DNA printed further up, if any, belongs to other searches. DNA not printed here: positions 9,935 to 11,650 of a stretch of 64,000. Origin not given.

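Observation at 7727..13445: Compact Lrp-associated pathway built on a non-canonical GS-fold ligase: candidate undescribed amine/acid conjugation-catabolism system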

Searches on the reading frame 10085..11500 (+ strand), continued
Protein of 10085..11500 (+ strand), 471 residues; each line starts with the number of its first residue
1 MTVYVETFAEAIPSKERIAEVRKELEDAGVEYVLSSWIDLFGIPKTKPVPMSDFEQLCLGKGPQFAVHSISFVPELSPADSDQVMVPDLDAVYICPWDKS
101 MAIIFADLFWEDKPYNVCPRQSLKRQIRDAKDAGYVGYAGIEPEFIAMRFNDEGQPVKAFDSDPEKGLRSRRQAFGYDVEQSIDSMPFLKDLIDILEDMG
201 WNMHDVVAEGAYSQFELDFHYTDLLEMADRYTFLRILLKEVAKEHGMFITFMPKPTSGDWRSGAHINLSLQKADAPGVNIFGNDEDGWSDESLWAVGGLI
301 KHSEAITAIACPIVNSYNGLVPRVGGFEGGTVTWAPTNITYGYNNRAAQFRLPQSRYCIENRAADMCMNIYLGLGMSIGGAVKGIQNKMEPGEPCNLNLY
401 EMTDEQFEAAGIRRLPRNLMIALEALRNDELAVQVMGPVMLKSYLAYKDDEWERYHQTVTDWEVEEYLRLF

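Call 22: search_protein_families(library=pfam, proteins=[L027:5102-6163:+, L027:6330-9017:+, L075:3942-5165:-, L035:16642-17817:+, L035:17840-19030:+, L035:19065-19667:+, L035:19702-21303:+, L060:6283-7620:-, L026:6580-9360:+, L073:5248-5556:+], max_evalue=0.0001)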
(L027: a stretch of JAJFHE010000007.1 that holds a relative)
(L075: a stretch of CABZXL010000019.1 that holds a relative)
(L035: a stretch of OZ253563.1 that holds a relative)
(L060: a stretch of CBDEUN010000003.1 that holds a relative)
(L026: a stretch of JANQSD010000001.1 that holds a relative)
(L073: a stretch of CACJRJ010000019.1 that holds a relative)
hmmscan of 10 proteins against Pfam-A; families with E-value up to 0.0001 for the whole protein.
L027:5102-6163:+ (353 aa): 1 family
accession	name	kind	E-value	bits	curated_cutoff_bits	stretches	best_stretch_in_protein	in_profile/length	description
PF16868.10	NMT1_3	-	2e-84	284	27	1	62-350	1-289/289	NMT1-like family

L027:6330-9017:+ (895 aa): 2 families
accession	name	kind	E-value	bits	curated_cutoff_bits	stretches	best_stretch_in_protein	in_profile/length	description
PF06808.19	DctM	-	4.5e-74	250.2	23.8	1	154-689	5-411/413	Tripartite ATP-independent periplasmic transporter, DctM component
PF11874.13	DUF3394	-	3.4e-53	180.4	28.2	1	692-881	1-180/181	Domain of unknown function (DUF3394)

L075:3942-5165:- (407 aa): 1 family
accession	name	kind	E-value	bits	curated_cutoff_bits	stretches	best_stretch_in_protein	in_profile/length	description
PF00155.27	Aminotran_1_2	-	9.6e-51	173.5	19.7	1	30-364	2-346/361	Aminotransferase class I and II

L035:16642-17817:+ (391 aa): 4 families
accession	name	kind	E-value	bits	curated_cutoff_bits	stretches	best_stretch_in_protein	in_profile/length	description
PF00441.29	Acyl-CoA_dh_1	-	1.5e-42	145.7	22.4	1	239-386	2-149/150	Acyl-CoA dehydrogenase, C-terminal domain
PF02771.21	Acyl-CoA_dh_N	-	7e-41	139.6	22.9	1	20-127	6-113/113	Acyl-CoA dehydrogenase, N-terminal domain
PF02770.24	Acyl-CoA_dh_M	-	8.4e-26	90.4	33.3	1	131-226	1-97/97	Acyl-CoA dehydrogenase, middle domain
PF08028.16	Acyl-CoA_dh_2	-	2.1e-12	47.9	22.7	1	255-369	3-127/134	Acyl-CoA dehydrogenase, C-terminal domain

L035:17840-19030:+ (396 aa): 2 families
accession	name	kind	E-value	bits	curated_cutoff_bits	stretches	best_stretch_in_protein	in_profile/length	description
PF00108.29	Thiolase_N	-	3.1e-84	282.8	26.4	1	8-266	1-260/260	Thiolase, N-terminal domain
PF02803.24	Thiolase_C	-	1.7e-37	128.2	27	1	275-393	3-121/123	Thiolase, C-terminal domain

L035:19065-19667:+ (200 aa): 1 family
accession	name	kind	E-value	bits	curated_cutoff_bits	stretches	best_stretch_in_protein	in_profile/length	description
PF01323.26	DSBA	-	1.6e-37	129.6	25.6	1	5-193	2-188/191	DSBA-like thioredoxin domain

L035:19702-21303:+ (533 aa): 2 families
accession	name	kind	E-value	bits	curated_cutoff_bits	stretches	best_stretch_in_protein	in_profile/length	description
PF01039.27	Carboxyl_trans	-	2.4e-154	515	22.3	1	48-523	2-483/493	Carboxyl transferase domain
PF03255.19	ACCA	-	1.6e-09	37.8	23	1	91-206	94-214/310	Acetyl co-enzyme A carboxylase carboxyltransferase-like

L060:6283-7620:- (445 aa): 3 families
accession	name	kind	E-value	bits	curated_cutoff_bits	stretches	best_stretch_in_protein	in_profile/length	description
PF13167.11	GTP-bdg_N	-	1.7e-31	109.1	25.4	1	38-122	5-89/89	GTP-binding GTPase N-terminal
PF16360.10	GTP-bdg_M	-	4.7e-29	101.2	29.5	1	124-202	1-79/79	GTP-binding GTPase Middle Region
PF01926.29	MMR_HSR1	-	6.2e-21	75.1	21.9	1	209-328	1-113/113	50S ribosome-binding GTPase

L026:6580-9360:+ (926 aa): 1 family
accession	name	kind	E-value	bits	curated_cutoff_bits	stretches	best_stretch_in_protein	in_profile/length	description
PF00311.23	PEPcase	-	2.8e-282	939.4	22.4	1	12-926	1-919/919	Phosphoenolpyruvate carboxylase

L073:5248-5556:+ (102 aa): 1 family
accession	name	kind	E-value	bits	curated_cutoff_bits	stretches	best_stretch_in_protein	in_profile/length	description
PF03992.22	ABM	-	5.5e-12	46.1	23.1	1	4-80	2-76/78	Antibiotic biosynthesis monooxygenase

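Call 24: search_protein_families(library=ncbifam, proteins=[L014:5735-7099:+, L023:7898-8914:+, L048:3425-4489:-, L048:8872-9909:+, L068:11748-13406:+, L070:6673-7536:+, L072:4792-5961:+, L072:5958-7655:+, L072:7652-8239:+, L072:9010-10491:+], max_evalue=1e-10)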
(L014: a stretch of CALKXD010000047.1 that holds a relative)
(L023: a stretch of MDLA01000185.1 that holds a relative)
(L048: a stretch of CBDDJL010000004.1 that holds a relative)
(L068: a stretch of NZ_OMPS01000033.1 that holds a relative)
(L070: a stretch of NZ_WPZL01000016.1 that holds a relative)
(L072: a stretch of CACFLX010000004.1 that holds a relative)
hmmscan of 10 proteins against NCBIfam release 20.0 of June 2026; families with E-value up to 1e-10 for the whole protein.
L014:5735-7099:+ (454 aa): 1 family
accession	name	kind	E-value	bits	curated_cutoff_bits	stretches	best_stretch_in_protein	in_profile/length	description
NF052579.1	BetMthstMoxSdmAMthl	equivalog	7.9e-16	58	600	1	51-165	17-129/351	4beta-methylsterol monooxygenase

L023:7898-8914:+ (338 aa): 18 families
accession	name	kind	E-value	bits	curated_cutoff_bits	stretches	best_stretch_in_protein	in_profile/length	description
NF041369.1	Dhydh_Halo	equivalog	4.8e-55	186.9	400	1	85-332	55-304/305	D-2-hydroxyacid dehydrogenase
TIGR01327.1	PGDH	equivalog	2.2e-32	112.6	454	1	76-306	53-285/525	phosphoglycerate dehydrogenase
NF005069.0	PRK06487.1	equivalog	1e-28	100.3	448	1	56-308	39-297/320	2-hydroxyacid dehydrogenase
NF012013.0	PRK15469.1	equivalog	2.2e-27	95.9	403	1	64-301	37-278/312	glyoxylate/hydroxypyruvate reductase GhrA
NF005027.0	PRK06436.1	equivalog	1.1e-25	90.4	261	1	82-327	46-284/303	2-hydroxyacid dehydrogenase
NF009714.1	PRK13243.1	equivalog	1.3e-25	90.4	455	1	157-305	148-296/332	glyoxylate reductase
NF008759.0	PRK11790.1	equivalog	6.4e-24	84.4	404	1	123-303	114-298/410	phosphoglycerate dehydrogenase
NF005387.0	PRK06932.1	equivalog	7.1e-23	81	492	1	61-302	40-290/314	2-hydroxyacid dehydrogenase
NF011938.0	PRK15409.1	equivalog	1.3e-21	77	492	1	146-301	132-288/324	glyoxylate/hydroxypyruvate reductase GhrB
NF006263.0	PRK08410.1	equivalog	3.8e-21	75.8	389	1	83-309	61-294/311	D-2-hydroxyacid dehydrogenase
NF000492.1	vanH_gen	exception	4.5e-19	68.7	540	1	121-279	101-255/312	D-lactate dehydrogenase VanH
NF005750.0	PRK07574.1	equivalog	1.9e-17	63.4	329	1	76-301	105-336/386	NAD-dependent formate dehydrogenase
NF000128.1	vanH-Sc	exception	1.6e-16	60.4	650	1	117-279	117-275/337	D-lactate dehydrogenase VanH-Sc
NF001309.0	PRK00257.1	equivalog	2.5e-16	59.6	434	1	157-300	114-256/379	4-phosphoerythronate dehydrogenase PdxB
NF000151.1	vanH-Ac1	exception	1.2e-14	54.4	750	1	120-279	136-291/351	D-lactate dehydrogenase VanH-Ac1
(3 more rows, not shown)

L048:3425-4489:- (354 aa): 5 families
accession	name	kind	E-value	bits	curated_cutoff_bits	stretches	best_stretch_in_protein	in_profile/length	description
TIGR01728.1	SsuA_fam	subfamily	1.4e-24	86.8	163.5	1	40-282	1-245/290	aliphatic sulfonate ABC transporter substrate-binding protein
NF040735.1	SBP_SaoX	equivalog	7.6e-13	48.2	300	1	77-268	41-233/330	ABC transporter substrate-binding subunit SaoX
TIGR03427.1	ABC_peri_uca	equivalog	3.1e-12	46.3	333.9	1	68-211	38-180/328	putative urea ABC transporter substrate-binding protein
TIGR01729.1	taurine_ABC_bnd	equivalog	2.5e-11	43.6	304.25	1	99-281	61-247/300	taurine ABC transporter substrate-binding protein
NF008588.0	PRK11553.1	subfamily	7.2e-11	41.6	299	1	123-210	114-202/319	aliphatic sulfonate ABC transporter substrate-binding protein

L048:8872-9909:+ (345 aa): 5 families
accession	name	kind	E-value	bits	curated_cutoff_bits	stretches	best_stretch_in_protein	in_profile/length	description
TIGR01227.1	hutG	equivalog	2.1e-40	138.9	229.15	1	47-322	35-305/307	formimidoylglutamase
TIGR01230.1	agmatinase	equivalog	1.2e-39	136.6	174.3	1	42-324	8-274/275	agmatinase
NF002564.0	PRK02190.1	subfamily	1.3e-33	116.5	302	1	25-330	17-305/307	agmatinase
TIGR01229.1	rocF_arginase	equivalog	5.7e-26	91.5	227.6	1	110-322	67-293/300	arginase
NF010347.0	PRK13775.1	equivalog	9.2e-18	64.6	381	1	26-328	32-329/331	formimidoylglutamase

L068:11748-13406:+ (552 aa): 5 families
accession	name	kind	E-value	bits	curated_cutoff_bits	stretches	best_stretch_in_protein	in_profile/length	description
NF047988.1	betaine_BCCT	equivalog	7.4e-127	423.8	650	1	29-534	2-481/483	glycine betaine uptake BCCT transporter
TIGR00842.1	bcct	subfamily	2.7e-113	379.1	407.55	1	68-536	2-451/452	BCCT family transporter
NF007399.1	PRK09928.1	subfamily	1.3e-109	367.1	695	1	25-543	11-507/675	choline BCCT transporter BetT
NF002887.1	PRK03356.1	equivalog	3.8e-56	190.8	541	1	27-533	11-495/497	L-carnitine/gamma-butyrobetaine antiporter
NF007412.0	PRK09950.1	equivalog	3.6e-45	154.5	647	1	33-535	16-497/536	BCCT family transporter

L070:6673-7536:+ (287 aa): 1 family
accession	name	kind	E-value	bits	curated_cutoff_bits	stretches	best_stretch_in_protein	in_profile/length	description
TIGR03151.1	enACPred_II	equivalog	3.6e-35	121.7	453.1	1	4-230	2-225/307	enoyl-[acyl-carrier-protein] reductase FabK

L072:4792-5961:+ (389 aa): 13 families
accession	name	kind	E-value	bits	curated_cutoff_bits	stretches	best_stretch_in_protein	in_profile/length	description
TIGR04020.1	seco_metab_LLM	subfamily_domain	8.2e-29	100.8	244.45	1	5-147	5-138/341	MupA/Atu3671 family FMN-dependent luciferase-like monooxygenase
TIGR03858.1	LLM_2I7G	subfamily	1.3e-26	93.4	462.25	1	20-167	24-163/337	Atu2307/SP_0267 family LLM class monooxygenase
NF052254.1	luciferase_Alph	exception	3.8e-26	92.1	600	1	1-246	1-213/354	luciferase subunit alpha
TIGR03619.1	F420_Rv2161c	subfamily_domain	9.6e-25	87.6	166.9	1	29-160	5-144/247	TIGR03619 family F420-dependent LLM class oxidoreductase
TIGR04027.1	LLM_KPN_01858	hypoth_equivalog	1.8e-23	83.1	412.9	1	29-200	27-195/326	putative FMN-dependent luciferase-like monooxygenase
TIGR03558.1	oxido_grp_1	subfamily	3.4e-23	82.4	166.95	1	21-370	19-323/325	MsnO8 family LLM class oxidoreductase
NF052255.1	luciferase_Beta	exception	3.4e-23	82.2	500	1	1-162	1-157/325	luciferase subunit beta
TIGR03560.1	F420_Rv1855c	subfamily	8.6e-23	81.3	231.4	1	20-160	11-153/227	TIGR03560 family F420-dependent LLM class oxidoreductase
TIGR03571.1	lucif_BA3436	subfamily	1.3e-18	67.4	303.9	1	21-154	30-161/304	TIGR03571 family LLM class oxidoreductase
TIGR04036.1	LLM_CE1758_fam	subfamily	6.4e-16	58.1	479.1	1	26-159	32-157/355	CE1758 family FMN-dependent luciferase-like monooxygenase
TIGR04021.1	LLM_DMSO2_sfnG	equivalog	1.7e-15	57.3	382.95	1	47-341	53-317/350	dimethylsulfone monooxygenase SfnG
TIGR03621.1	F420_MSMEG_2516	subfamily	5.4e-12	45.4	213.15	0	56-219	41-169/295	TIGR03621 family F420-dependent LLM class oxidoreductase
NF002619.0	PRK02271.1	equivalog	5.5e-11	42.3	276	0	23-157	15-136/329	5,10-methylenetetrahydromethanopterin reductase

L072:5958-7655:+ (565 aa): 51 families (the best 25 are shown)
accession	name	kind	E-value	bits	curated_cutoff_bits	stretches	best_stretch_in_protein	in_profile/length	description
NF005713.0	PRK07525.1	subfamily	1.6e-120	403.3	620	1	6-561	5-577/592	sulfoacetaldehyde acetyltransferase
TIGR00118.1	acolac_lg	equivalog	1.9e-120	402.9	538.35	1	7-549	1-537/557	biosynthetic-type acetolactate synthase large subunit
NF004919.0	PRK06276.1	equivalog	1.2e-118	397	866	1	8-550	2-542/582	acetolactate synthase large subunit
TIGR03457.1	sulphoacet_xsc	equivalog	5.7e-116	388.2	676.4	1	7-561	2-571/579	sulfoacetaldehyde acetyltransferase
NF004710.0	PRK06048.1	equivalog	4.3e-113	378.7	976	1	5-549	6-540/561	acetolactate synthase large subunit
NF005039.0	PRK06456.1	equivalog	9.7e-104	347.9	868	1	8-551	3-549/572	acetolactate synthase large subunit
NF006052.0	PRK08199.1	subfamily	1.3e-98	330.8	539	1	6-552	7-543/559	thiamine pyrophosphate protein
NF005860.0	PRK07789.1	equivalog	1.7e-97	327.2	881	1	4-550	31-582/615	acetolactate synthase large subunit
NF006319.0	PRK08527.1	equivalog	4.1e-97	325.9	905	1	5-547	2-539/565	acetolactate synthase large subunit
NF006122.0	PRK08266.1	subfamily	3.9e-95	319.4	571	1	6-548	3-526/543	hypothetical protein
NF006187.0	PRK08322.1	equivalog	1.9e-92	310.5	509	1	11-548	6-530/548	acetolactate synthase large subunit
NF005824.0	PRK07710.1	equivalog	4.3e-92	309.3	976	1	4-547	14-549/573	acetolactate synthase large subunit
NF005651.0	PRK07418.1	subfamily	6.5e-92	308.7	942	1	5-547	17-560/617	acetolactate synthase large subunit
NF006581.0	PRK09107.1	equivalog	3.4e-90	303.1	974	1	4-548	8-555/595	acetolactate synthase 3 large subunit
NF005058.0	PRK06466.1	equivalog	6e-90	302.3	951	1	6-549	3-550/574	acetolactate synthase 3 large subunit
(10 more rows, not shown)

L072:7652-8239:+ (195 aa): 0 families

L072:9010-10491:+ (493 aa): 38 families (the best 25 are shown)
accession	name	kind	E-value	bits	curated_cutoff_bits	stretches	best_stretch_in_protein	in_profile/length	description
TIGR01804.1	BADH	equivalog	1.2e-142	475.7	668.6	1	10-475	1-467/467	betaine-aldehyde dehydrogenase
TIGR02299.1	HpaE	equivalog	2.1e-136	455.3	638.35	1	8-476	2-473/488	5-carboxymethyl-2-hydroxymuconate semialdehyde dehydrogenase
NF009725.0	PRK13252.1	equivalog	6.4e-131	437.1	593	1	2-477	2-477/488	betaine-aldehyde dehydrogenase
NF045735.1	PaDhStyDPseudo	equivalog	8.6e-129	430.3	850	1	8-476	4-478/483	phenylacetaldehyde dehydrogenase StyD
NF010000.0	PRK13473.1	subfamily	3.1e-127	425.1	615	1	6-476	2-469/475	aminobutyraldehyde dehydrogenase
NF045736.1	PaDhStyDRhodo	equivalog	6.9e-123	410.7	800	1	8-475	4-473/479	phenylacetaldehyde dehydrogenase StyD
NF007497.0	PRK10090.1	equivalog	9.6e-115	384.1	500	1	1-476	1-474/480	aldehyde dehydrogenase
TIGR03216.1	OH_muco_semi_DH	equivalog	3.7e-113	378.7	693.25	1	8-476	2-476/481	2-hydroxymuconic semialdehyde dehydrogenase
TIGR01780.1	SSADH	subfamily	2.3e-110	369.6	646.35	1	28-475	3-448/448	succinate-semialdehyde dehydrogenase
NF042993.1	AlphKGSA_gudD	equivalog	3.3e-109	365.8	770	1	5-477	2-478/481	alpha-ketoglutaric semialdehyde dehydrogenase GucD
NF007352.0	PRK09847.1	equivalog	4.1e-109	365.3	850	1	8-479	21-491/495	aldehyde dehydrogenase PuuC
NF050026.1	AcaldDHExaC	equivalog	2.3e-108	363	900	1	5-477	14-491/503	acetaldehyde dehydrogenase ExaC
NF008415.0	PRK11241.1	equivalog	7.9e-103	344.7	828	1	4-475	8-476/482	NADP-dependent succinate-semialdehyde dehydrogenase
TIGR03374.1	ABALDH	equivalog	9.6e-102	341.2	909.3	1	6-475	1-467/472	aminobutyraldehyde dehydrogenase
NF052305.1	DioxValDhHalo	equivalog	3.6e-101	339.4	750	1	5-477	3-479/483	2,5-dioxovalerate dehydrogenase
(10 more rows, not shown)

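Call 34: search_protein_families(library=pfam, proteins=[L053:7983-9692:-, L062:7818-9545:-, L053:13196-14104:+, L010:5894-7354:+, L010:7552-8724:+, L010:15102-16784:+, L065:14236-15366:-, L065:16935-18257:+, L057:12867-14225:-, L057:5943-6803:-], max_evalue=0.0001)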
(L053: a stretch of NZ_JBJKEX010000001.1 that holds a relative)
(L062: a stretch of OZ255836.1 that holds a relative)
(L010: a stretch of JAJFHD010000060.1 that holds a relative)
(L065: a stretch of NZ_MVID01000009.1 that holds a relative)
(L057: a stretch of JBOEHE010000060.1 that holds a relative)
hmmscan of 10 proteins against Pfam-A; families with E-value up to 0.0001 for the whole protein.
L053:7983-9692:- (569 aa): 2 families
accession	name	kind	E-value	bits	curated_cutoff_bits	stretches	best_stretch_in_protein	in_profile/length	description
PF13520.12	AA_permease_2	-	5.1e-66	223.8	27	1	21-503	2-421/427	Amino acid permease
PF00324.27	AA_permease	-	1.9e-06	27.3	24.6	1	29-492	8-427/470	Amino acid permease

L062:7818-9545:- (575 aa): 3 families
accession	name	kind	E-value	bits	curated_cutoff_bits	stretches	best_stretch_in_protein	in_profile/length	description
PF19443.4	DAHL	-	3.5e-23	83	38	1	33-252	5-219/221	DAHL domain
PF02518.31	HATPase_c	-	7.7e-19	68.6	26.4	1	460-569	3-110/111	Histidine kinase-, DNA gyrase B-, and HSP90-like ATPase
PF14501.12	HATPase_c_5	-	8.8e-08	32.4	22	1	461-554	4-90/102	GHKL domain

L053:13196-14104:+ (302 aa): 1 family
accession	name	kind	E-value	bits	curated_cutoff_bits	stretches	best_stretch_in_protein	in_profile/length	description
PF03466.25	LysR_substrate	-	3.9e-10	39.9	28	1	147-223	40-119/209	LysR substrate binding domain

L010:5894-7354:+ (486 aa): 2 families
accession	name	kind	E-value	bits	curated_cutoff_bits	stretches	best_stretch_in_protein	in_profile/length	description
PF00155.27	Aminotran_1_2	-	1.6e-14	54.3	19.7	1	173-476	47-359/361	Aminotransferase class I and II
PF00392.27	GntR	-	1.2e-11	44.6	27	1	21-82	3-64/64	Bacterial regulatory proteins, gntR family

L010:7552-8724:+ (390 aa): 3 families
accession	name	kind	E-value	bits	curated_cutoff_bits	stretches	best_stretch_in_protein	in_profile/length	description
PF06441.18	EHN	-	6e-36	123.4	22.8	1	12-116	2-107/107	Epoxide hydrolase N terminus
PF00561.26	Abhydrolase_1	-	1.3e-16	61.4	25.8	1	102-251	2-143/245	alpha/beta hydrolase fold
PF12697.13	Abhydrolase_6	-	4.6e-05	24.6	26.3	0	104-378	2-215/217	Alpha/beta hydrolase family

L010:15102-16784:+ (560 aa): 12 families
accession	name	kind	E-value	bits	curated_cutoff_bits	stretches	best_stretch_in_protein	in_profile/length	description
PF00005.33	ABC_tran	-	2.8e-53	180.6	25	2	344-477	2-137/137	ABC transporter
PF13304.12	AAA_21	-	1.7e-16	61.6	27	0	167-227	238-304/304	AAA domain, putative AbiEii toxin, Type IV TA system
PF12848.13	ABC_tran_Xtn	-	5.3e-15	55.7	25.9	1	234-301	1-70/85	ABC transporter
PF02463.25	SMC_N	-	6.3e-11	42.6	40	1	38-228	28-204/220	RecF/RecN/SMC N terminal domain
PF13401.12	AAA_22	-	3.5e-06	27.8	27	0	354-501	6-120/130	AAA domain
PF13166.12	AAA_13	-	1.1e-05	24.8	36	0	360-378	23-41/713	AAA domain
PF13555.12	AAA_29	-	1.3e-05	25.3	27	0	38-51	26-39/61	P-loop containing region of AAA domain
PF13521.12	AAA_28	-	2.4e-05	25.1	27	0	358-398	4-40/164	AAA domain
PF13476.12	AAA_23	-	2.7e-05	25.4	27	0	344-373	11-39/201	AAA domain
PF01926.29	MMR_HSR1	-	7.7e-05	23.2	21.9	0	356-378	2-24/113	50S ribosome-binding GTPase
PF00931.28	NB-ARC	-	8.6e-05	22.3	23.5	0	37-82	21-56/248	NB-ARC domain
PF13238.12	AAA_18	-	8.8e-05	23.4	29.4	0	37-167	1-92/128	AAA domain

L065:14236-15366:- (376 aa): 2 families
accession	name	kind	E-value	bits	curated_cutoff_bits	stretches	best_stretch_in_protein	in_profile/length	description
PF05368.20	NmrA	-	8.8e-19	68.6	27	1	85-325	7-250/298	NmrA-like family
PF13460.12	NAD_binding_10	-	9e-07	29.4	27.2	1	87-234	2-148/184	NAD(P)H-binding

L065:16935-18257:+ (440 aa): 1 family
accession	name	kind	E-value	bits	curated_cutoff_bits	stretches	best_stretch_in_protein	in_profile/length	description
PF00067.27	p450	-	1.6e-32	113.3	22.8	1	114-400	86-429/462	Cytochrome P450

L057:12867-14225:- (452 aa): 3 families
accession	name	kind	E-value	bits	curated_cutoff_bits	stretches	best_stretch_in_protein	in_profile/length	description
PF00817.25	IMS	-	2.8e-37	128.4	23.2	1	35-178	1-147/148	impB/mucB/samB family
PF11799.13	IMS_C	-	4e-17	63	20.7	1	272-387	2-109/109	impB/mucB/samB family C-terminal domain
PF13438.11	DUF4113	-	3.5e-15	56.2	24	1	397-449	1-51/51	Domain of unknown function (DUF4113)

L057:5943-6803:- (286 aa): 2 families
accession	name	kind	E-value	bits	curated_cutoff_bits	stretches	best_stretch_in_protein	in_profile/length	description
PF00126.33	HTH_1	-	2.5e-20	72.6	26.6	1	5-63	1-59/60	Bacterial regulatory helix-turn-helix protein, lysR family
PF03466.25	LysR_substrate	-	6.1e-11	42.5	28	1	96-284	11-205/209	LysR substrate binding domain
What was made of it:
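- An APC-type permease next to the core in Hansschlegelia (call 34).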

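Call 35: search_solved_structures(query=L014:5735-7099:+, max_evalue=1e-8)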
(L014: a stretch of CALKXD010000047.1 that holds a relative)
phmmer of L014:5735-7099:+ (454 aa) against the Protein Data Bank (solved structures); distinct sequences matched with E-value up to 1e-8: 18.
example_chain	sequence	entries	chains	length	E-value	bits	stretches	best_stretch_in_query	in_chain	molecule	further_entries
7fhr_A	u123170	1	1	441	1.1e-43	152.6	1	35-297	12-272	Putative Phthalate 4,5-dioxygenase, subunit alpha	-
7fjl_A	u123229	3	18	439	2.1e-41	145.1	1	38-215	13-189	Rieske (2Fe-2S) domain protein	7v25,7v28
9ina_A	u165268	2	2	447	1.4e-35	125.9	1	22-326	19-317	Rieske (2Fe-2S) domain protein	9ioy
6ick_A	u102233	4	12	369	2.3e-14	55.9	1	46-214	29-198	Methylxanthine N1-demethylase NdmA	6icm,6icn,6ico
6icp_A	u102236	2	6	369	2.3e-14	55.9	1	46-214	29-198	Methylxanthine N1-demethylase NdmA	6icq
6wn3_A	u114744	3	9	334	3.4e-14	55.4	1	51-219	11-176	SxtT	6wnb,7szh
6wnc_A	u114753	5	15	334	1.4e-13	53.3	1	69-228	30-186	SxtDIOX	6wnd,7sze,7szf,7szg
4nbg_A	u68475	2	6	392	3.4e-13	52.1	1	48-213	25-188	Terminal oxygenase component of carbazole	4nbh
4nb8_A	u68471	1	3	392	3.4e-13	52.1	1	48-213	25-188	Terminal oxygenase component of carbazole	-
4nbf_A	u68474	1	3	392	3.4e-13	52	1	48-213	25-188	Terminal oxygenase component of carbazole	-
1ww9_A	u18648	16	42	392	3.5e-13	52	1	48-213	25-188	terminal oxygenase component of carbazole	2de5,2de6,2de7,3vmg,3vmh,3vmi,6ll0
4nb9_A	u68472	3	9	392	3.5e-13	52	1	48-213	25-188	Terminal oxygenase component of carbazole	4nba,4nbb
4nbc_A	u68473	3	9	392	3.5e-13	52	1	48-213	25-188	Terminal oxygenase component of carbazole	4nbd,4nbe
3gb4_A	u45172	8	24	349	9.8e-12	47.2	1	47-223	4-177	DdmC | Dicamba O-demethylase, oxygenase component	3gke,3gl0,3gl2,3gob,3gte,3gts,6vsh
3gkq_A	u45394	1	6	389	3.9e-11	45.3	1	48-215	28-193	Terminal oxygenase component of carbazole 1,9a-dioxygenase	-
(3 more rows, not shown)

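Call 36: search_solved_structures(query=L048:3425-4489:-, max_evalue=0.001)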
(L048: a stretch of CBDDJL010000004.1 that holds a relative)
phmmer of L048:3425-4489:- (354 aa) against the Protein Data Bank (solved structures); distinct sequences matched with E-value up to 0.001: 3.
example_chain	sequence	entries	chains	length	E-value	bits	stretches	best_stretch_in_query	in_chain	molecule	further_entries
2x26_A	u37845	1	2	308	2.8e-08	36.8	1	125-199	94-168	PERIPLASMIC ALIPHATIC SULPHONATES-BINDING PROTEIN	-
3e4r_A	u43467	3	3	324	2.3e-06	30.5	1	126-200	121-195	Nitrate transport protein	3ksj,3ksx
6ssy_A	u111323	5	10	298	4.5e-05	26.2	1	99-193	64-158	Taurine-binding periplasmic protein | Taurine ABC transporter substrate-binding protein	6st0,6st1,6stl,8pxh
